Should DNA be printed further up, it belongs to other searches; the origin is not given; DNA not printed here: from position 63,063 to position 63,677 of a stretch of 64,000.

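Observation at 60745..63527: Self-contained two-gene acylation module: dedicated AcpS-type PPTase overlapping an adenylation-carrier-LPLAT tri-domain gene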

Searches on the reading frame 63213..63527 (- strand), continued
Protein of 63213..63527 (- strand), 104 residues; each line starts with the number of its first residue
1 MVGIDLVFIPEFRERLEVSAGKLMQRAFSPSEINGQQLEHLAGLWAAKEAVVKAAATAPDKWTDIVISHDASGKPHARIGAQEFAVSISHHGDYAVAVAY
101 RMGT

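Call 55: find_related_loci(query=window:63213-63527:-, collection=metagenome_contigs, flank=4000)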
Query window:63213-63527:- (104 aa) in metagenome_contigs; peptide patterns used: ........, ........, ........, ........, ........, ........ (x = any residue, [..] = any of these).
363 stretches matched a pattern; 176 encode a relative of the query (tblastn E <= 1e-3); the best 80 are kept; 80 distinct loci.
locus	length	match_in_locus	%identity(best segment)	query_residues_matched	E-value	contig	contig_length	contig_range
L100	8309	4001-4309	98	1-103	2e-67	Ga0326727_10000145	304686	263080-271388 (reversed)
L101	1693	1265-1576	98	1-104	2e-69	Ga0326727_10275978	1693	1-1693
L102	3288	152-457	83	1-102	6e-50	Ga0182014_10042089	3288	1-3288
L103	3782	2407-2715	78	1-103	4e-46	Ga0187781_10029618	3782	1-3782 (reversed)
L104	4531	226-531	77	1-102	2e-46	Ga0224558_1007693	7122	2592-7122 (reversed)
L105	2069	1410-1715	80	1-102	4e-45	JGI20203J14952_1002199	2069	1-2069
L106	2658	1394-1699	80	1-102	6e-45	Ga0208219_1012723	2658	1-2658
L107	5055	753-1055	75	1-101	3e-44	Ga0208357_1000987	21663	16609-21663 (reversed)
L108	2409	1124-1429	79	1-102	4e-44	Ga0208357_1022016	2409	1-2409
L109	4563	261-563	74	1-101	1e-43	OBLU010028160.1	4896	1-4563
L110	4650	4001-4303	65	1-101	7e-44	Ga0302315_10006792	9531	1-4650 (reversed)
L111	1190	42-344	59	1-101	4e-44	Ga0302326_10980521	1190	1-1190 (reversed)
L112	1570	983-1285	63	1-101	2e-43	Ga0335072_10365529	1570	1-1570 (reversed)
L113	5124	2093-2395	64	1-101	1e-41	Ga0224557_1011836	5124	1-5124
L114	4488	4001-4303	64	1-101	1e-41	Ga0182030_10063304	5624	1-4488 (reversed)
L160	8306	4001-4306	32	3-97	1e-12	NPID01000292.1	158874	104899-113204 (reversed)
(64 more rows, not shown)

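Call 63: search_protein_families(library=pfam, proteins=[L160:6960-8306:+, L160:2736-3971:+], max_evalue=0.001)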
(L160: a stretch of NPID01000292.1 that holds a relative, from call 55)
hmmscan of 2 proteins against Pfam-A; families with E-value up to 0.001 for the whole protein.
L160:6960-8306:+ (449 aa): 1 family
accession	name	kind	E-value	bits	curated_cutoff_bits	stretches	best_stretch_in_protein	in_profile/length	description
PF10060.15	DUF2298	-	4.3e-78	263.9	27.8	1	49-413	2-388/488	Uncharacterized membrane protein (DUF2298)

L160:2736-3971:+ (411 aa): 0 families

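Call 70: search_protein_families(library=ncbifam, proteins=[L094:374-2011:+, L094:5106-5942:-, L160:3986-4342:+], max_evalue=0.001)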
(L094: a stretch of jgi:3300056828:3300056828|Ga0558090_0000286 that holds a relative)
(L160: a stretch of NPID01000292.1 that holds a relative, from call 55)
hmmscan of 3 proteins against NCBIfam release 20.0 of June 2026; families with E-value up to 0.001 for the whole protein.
L094:374-2011:+ (545 aa): 7 families
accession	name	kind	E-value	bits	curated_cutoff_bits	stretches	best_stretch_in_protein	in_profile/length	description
NF049975.1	2HglutDHaseYdiJ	equivalog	2.9e-83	280.2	1350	1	9-532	24-553/1018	D-2-hydroxyglutarate dehydrogenase YdiJ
TIGR00387.1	glcD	equivalog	1.4e-72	244.9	567.9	2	234-515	141-412/413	glycolate oxidase subunit GlcD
NF008408.0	PRK11230.1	equivalog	2.1e-40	138.7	897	2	239-518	202-472/499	glycolate oxidase subunit GlcD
NF053785.1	DcplphribOxDprE1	equivalog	1e-11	44.7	500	1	57-180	32-151/449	decaprenylphosphoryl-beta-D-ribose oxidase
TIGR01679.1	bact_FAD_ox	subfamily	3.7e-11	42.6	292.25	1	36-189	11-153/419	FAD-linked oxidoreductase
NF008439.0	PRK11282.1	equivalog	2.2e-09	36.6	284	1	66-177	23-134/358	glycolate oxidase subunit GlcE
TIGR01678.1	FAD_lactone_ox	subfamily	6.5e-09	35.2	396.8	1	69-186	42-156/438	sugar 1,4-lactone oxidase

L094:5106-5942:- (278 aa): 225 families (the best 25 are shown)
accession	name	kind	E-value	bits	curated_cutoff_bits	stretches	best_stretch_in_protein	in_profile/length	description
NF006776.0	PRK09291.1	equivalog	7.5e-66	222.4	265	1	3-247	2-239/257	SDR family oxidoreductase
NF004826.0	PRK06182.1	subfamily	9.8e-52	175.9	305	1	1-270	2-271/274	oxidoreductase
NF005372.1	PRK06914.1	subfamily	2e-51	174.9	320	1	2-270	1-275/279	SDR family oxidoreductase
NF004649.0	PRK05993.1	equivalog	3.1e-43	148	387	1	2-271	3-276/277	SDR family oxidoreductase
NF004823.0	PRK06179.1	subfamily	1.4e-41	142.7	310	1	2-274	4-269/271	oxidoreductase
NF004284.0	PRK05693.1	equivalog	3.4e-41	141.7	326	1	4-270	2-266/274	SDR family oxidoreductase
NF004824.0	PRK06180.1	subfamily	3.6e-40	137.9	298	1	2-190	3-193/279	oxidoreductase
NF005950.0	PRK08017.1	equivalog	7.8e-39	133.5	326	1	3-268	2-254/256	SDR family oxidoreductase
NF006114.0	PRK08263.1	subfamily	5.6e-37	127.5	290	1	1-239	1-236/280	short chain dehydrogenase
NF009466.0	PRK12826.1-2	subfamily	9.3e-35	120.3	222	1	2-193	2-200/248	3-oxoacyl-ACP reductase FabG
NF005806.0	PRK07666.1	equivalog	1.7e-33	115.9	286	1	2-180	6-189/239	3-ketoacyl-ACP reductase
NF004825.0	PRK06181.1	equivalog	2e-33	115.8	215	1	2-180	5-188/268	SDR family oxidoreductase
NF004514.1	PRK05855.1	equivalog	6.3e-33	114.2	455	1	3-260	313-567/578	SDR family oxidoreductase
NF004196.0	PRK05650.1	equivalog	1.4e-32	112.8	297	1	3-178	2-182/272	SDR family oxidoreductase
NF006118.0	PRK08264.1-4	subfamily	2.5e-32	112.3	279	1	1-182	3-183/244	SDR family oxidoreductase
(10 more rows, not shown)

L160:3986-4342:+ (118 aa): 13 families
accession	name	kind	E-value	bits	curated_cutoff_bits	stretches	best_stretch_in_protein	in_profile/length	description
TIGR00556.1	pantethn_trn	domain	2.1e-16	60.2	45.35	1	4-110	4-124/128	phosphopantetheine--protein transferase domain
TIGR00516.1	acpS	equivalog_domain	1.2e-14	54.7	59.8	1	5-112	5-121/125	holo-ACP synthase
NF011254.0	PRK14660.1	equivalog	1.2e-13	51.1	195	1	1-111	1-123/125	holo-[acyl-carrier-protein] synthase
NF000832.0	PRK00070.3-2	equivalog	2.4e-13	50.4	107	1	3-111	3-114/116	holo-ACP synthase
NF011257.0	PRK14663.1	equivalog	2.6e-13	50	186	1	5-111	3-117/123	holo-[acyl-carrier-protein] synthase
NF011251.0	PRK14657.1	equivalog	7.3e-13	48.6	165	1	2-111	2-121/123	holo-[acyl-carrier-protein] synthase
NF011250.0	PRK14656.1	equivalog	1.2e-11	44.8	175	1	1-111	1-123/126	holo-[acyl-carrier-protein] synthase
NF011253.0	PRK14659.1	equivalog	1.6e-11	44.9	156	1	4-112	4-120/123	holo-[acyl-carrier-protein] synthase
NF011256.0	PRK14662.1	equivalog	5.1e-10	39.8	150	1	4-111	4-117/123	4'-phosphopantetheinyl transferase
NF000831.0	PRK00070.3-1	equivalog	1.7e-09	37.6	124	1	3-110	4-126/130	holo-ACP synthase AcpS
NF011252.0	PRK14658.1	equivalog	2e-06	27.8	149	1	2-113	2-111/115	holo-ACP synthase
NF000835.0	PRK00070.4-1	equivalog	2.6e-05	24.5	128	1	2-104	2-104/115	holo-ACP synthase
NF011255.0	PRK14661.1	equivalog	0.00043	20.2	209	1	1-111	1-107/169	holo-[acyl-carrier-protein] synthase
